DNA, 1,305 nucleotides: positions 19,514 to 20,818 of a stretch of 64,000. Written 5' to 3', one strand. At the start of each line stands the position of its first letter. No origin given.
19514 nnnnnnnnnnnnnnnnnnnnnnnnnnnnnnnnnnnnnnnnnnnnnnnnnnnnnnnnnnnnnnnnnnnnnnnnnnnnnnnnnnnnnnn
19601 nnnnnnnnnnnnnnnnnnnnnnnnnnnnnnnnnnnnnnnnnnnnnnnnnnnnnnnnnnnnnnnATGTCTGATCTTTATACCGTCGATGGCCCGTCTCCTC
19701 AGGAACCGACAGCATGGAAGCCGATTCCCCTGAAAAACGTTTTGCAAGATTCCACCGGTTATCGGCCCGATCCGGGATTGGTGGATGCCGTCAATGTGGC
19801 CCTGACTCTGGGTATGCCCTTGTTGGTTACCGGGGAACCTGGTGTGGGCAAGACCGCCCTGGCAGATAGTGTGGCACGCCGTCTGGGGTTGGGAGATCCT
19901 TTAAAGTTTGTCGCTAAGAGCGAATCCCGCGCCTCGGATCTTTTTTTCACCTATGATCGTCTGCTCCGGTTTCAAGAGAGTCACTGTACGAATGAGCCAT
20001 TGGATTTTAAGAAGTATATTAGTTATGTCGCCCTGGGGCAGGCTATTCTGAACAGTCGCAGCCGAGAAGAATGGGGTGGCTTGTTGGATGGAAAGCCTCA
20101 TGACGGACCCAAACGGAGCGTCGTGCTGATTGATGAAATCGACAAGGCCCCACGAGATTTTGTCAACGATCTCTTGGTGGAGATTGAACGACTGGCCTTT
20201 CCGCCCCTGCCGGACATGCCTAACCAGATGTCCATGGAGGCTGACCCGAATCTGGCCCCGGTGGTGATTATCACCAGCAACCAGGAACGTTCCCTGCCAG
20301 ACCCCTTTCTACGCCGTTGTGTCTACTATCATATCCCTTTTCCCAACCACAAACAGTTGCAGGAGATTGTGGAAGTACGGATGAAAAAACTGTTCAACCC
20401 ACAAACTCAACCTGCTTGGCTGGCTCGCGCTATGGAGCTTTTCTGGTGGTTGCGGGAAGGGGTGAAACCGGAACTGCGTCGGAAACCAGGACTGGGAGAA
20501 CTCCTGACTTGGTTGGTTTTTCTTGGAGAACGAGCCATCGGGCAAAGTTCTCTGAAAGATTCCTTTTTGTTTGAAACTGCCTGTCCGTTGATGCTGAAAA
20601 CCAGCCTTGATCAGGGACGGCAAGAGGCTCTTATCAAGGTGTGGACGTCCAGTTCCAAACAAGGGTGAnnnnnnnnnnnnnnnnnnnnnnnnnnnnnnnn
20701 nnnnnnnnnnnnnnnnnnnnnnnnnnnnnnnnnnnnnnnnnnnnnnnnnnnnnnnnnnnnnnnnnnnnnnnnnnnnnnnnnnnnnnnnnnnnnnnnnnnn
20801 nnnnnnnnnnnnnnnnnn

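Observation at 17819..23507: Trypco1-like protein + cytoplasmic trypsin-like protease + MoxR AAA+ ATPase + polytopic FGE/SUMF1-domain protein: candidate NTP-dependent conflict/signalling cassette lacking a vWA partner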

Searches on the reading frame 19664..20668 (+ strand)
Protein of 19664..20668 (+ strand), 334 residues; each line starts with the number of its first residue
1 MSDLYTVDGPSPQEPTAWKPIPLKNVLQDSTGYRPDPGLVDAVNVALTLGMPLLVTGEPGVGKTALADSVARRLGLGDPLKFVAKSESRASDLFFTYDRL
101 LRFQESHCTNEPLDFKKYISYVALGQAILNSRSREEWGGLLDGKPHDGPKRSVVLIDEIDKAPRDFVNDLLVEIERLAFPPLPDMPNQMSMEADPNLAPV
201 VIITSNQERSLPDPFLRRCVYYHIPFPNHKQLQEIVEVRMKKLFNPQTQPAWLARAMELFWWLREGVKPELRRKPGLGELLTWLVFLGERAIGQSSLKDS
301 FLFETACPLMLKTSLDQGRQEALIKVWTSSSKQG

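Call 5: search_protein_families(library=pfam, proteins=[window:19664-20668:+], max_evalue=0.01)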
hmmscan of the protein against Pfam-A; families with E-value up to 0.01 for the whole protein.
window:19664-20668:+ (334 aa): 9 families
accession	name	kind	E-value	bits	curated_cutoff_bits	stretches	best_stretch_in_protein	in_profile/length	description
PF00004.35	AAA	-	8.6e-09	36.4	21.2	1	53-219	1-123/131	ATPase family associated with various cellular activities (AAA)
PF07728.20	AAA_5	-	4.5e-07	30.4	22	1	52-209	1-125/139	AAA domain (dynein-related subfamily)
PF07724.20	AAA_2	-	2.9e-06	27.9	27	1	53-171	6-96/166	AAA domain (Cdc48 subfamily)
PF13401.12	AAA_22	-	8.4e-06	26.6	27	1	53-170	8-104/130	AAA domain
PF13191.12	AAA_16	-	4.3e-05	24.5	32.6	1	52-89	26-63/167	AAA ATPase domain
PF13238.12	AAA_18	-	0.00082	20.3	29.4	1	54-86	2-34/128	AAA domain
PF06068.19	TIP49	-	0.0013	18.4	23.8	1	50-87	50-87/347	TIP49 P-loop domain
PF20720.3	nSTAND3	-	0.0061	16.7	27.2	0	53-73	20-40/155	Novel STAND NTPase 3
PF05729.18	NACHT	-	0.0089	16.3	26.7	0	53-78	3-28/167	NACHT domain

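Call 6: search_protein_families(library=padloc, proteins=[window:19664-20668:+], max_evalue=0.01)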
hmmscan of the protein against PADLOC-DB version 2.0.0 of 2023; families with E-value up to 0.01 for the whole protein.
window:19664-20668:+ (334 aa): 8 families
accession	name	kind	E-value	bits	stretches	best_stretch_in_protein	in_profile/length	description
PDLC00915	TRIP13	-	2.2e-06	25.3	0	53-74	66-87/302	TRIP13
PDLC02196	IetA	-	0.00021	18.8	1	50-76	122-148/374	-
PDLC04140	mad8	-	0.00066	17.3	1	40-77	17-54/314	mads_8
PDLC02195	IetA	-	0.00083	16.7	1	48-76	135-163/395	-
PDLC05079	PDC-S73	-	0.0024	14.7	1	53-71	194-212/752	-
PDLC04232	IetA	-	0.0043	14.5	1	53-76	119-142/330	-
PDLC01994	RtcR_PspF1--CARF_AAA_HTH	-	0.0069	13.5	0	48-72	179-203/468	-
PDLC03838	DolB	-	0.009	13.3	0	53-75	169-191/375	-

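Call 8: search_protein_families(library=ncbifam, proteins=[window:19664-20668:+], max_evalue=0.01)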
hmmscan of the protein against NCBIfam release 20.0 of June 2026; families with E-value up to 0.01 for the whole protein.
window:19664-20668:+ (334 aa): 8 families
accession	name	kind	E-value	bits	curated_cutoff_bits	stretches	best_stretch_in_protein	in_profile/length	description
NF047784.1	MadB_ATPase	equivalog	7.6e-16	58.1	475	2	150-279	138-253/298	MadB family AAA-type ATPase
TIGR02639.1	ClpA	equivalog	0.00033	19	993.15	0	52-74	209-230/734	ATP-dependent Clp protease ATP-binding subunit ClpA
NF042959.1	IteA_antiphage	equivalog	0.00071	18.8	510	1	47-76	122-151/367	anti-phage ATPase IteA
TIGR00763.1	lon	equivalog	0.0015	17.1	608.05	0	53-74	356-377/795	endopeptidase La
TIGR03345.1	VI_ClpV1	equivalog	0.0017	16.7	884.95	0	54-78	212-236/852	type VI secretion system ATPase TssH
TIGR03346.1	chaperone_ClpB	equivalog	0.0022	16.4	1232.1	0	52-77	197-221/853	ATP-dependent chaperone ClpB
NF010248.0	PRK13695.1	equivalog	0.0026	17.5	156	1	52-74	5-27/180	NTPase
TIGR00678.1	holB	equivalog_domain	0.006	16.2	180.6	0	53-74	17-38/188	DNA polymerase III subunit delta'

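Call 13: search_solved_structures(query=window:19664-20668:+, max_evalue=1)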
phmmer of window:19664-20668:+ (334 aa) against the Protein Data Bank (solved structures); distinct sequences matched with E-value up to 1: 103 (the best 60 are shown).
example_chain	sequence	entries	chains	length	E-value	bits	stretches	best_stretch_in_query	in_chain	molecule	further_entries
4ypn_A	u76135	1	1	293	0.00036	23.1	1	143-229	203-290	Lon protease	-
6v11_A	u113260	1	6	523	0.00057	22.4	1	141-221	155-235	Lon protease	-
3m6a_A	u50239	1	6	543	0.00069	22.2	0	50-76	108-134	ATP-dependent protease La 1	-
9eq2_D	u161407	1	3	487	0.00081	21.9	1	46-92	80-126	RuvB-like helicase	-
6or5_A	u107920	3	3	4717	0.001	21.6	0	26-75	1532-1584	Midasin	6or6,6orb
8k3y_F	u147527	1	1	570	0.0014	21.1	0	144-235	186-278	Lon protease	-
6on2_A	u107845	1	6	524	0.0015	21.1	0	141-221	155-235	ATP-dependent protease La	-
6i27_A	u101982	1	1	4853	0.0016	20.9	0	45-75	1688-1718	Midasin,Midasin,Midasin,Midasin,Midasin,Midasin,Midasin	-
6i26_A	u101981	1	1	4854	0.0016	20.9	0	45-75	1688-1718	Midasin,Midasin,Midasin,Midasin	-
6hyp_A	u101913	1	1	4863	0.0016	20.9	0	45-75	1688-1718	Midasin,Midasin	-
5jcs_s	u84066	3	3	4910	0.0017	20.9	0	45-75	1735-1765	Midasin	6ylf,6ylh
7yph_A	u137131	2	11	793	0.0033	19.9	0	144-235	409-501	Lon protease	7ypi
7fd4_B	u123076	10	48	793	0.0033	19.9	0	144-235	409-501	Lon protease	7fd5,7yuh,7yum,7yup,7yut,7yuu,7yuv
6wqh_A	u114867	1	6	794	0.0033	19.9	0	144-235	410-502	Lon protease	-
7ypj_A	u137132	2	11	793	0.0033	19.9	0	144-235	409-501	Lon protease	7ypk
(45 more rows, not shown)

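Call 51: search_solved_structures(query=A3, max_evalue=0.01)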
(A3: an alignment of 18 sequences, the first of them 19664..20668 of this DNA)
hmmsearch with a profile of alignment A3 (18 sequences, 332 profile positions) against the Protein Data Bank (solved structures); distinct sequences matched with E-value up to 0.01: 142 (the best 60 are shown).
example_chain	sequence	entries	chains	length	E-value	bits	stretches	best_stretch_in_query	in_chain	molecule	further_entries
6i27_A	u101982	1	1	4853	1.8e-17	66.7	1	39-99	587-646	Midasin,Midasin,Midasin,Midasin,Midasin,Midasin,Midasin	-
6i26_A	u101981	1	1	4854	1.8e-17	66.7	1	39-99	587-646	Midasin,Midasin,Midasin,Midasin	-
6hyp_A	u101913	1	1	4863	1.9e-17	66.7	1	39-99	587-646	Midasin,Midasin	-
5jcs_s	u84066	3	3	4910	2e-17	66.7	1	39-99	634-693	Midasin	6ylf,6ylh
6or5_A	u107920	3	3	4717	1.6e-15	60.4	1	32-77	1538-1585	Midasin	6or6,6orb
6uqe_A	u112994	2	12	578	1.4e-06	31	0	51-76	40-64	ATP-dependent Clp protease ATP-binding subunit ClpA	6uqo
1ksf_X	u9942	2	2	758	3.7e-06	29.6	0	51-76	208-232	ATP-DEPENDENT CLP PROTEASE ATP-BINDING SUBUNIT CLPA | ClpA protein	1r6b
6w1z_A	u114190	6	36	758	3.9e-06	29.5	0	51-76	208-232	ATP-dependent Clp protease ATP-binding subunit ClpA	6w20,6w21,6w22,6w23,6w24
7uiv_A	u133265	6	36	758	4e-06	29.5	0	51-76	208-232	ATP-dependent Clp protease ATP-binding subunit ClpA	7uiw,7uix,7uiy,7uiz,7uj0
3j3t_A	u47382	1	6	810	4.4e-06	29.4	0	149-207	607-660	Negative regulator of genetic competence ClpC/MecB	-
3pxi_A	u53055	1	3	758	3e-05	26.6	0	148-209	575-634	Negative regulator of genetic competence ClpC/MecB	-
3m6a_A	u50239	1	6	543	4.4e-05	26.1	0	53-77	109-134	ATP-dependent protease La 1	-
3j3s_A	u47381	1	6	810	6.3e-05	25.5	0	149-207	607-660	Negative regulator of genetic competence ClpC/MecB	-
3j3r_A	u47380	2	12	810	6.4e-05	25.5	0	149-207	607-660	Negative regulator of genetic competence ClpC/MecB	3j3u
7abr_A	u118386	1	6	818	6.6e-05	25.5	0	149-207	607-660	Negative regulator of genetic competence ClpC/MecB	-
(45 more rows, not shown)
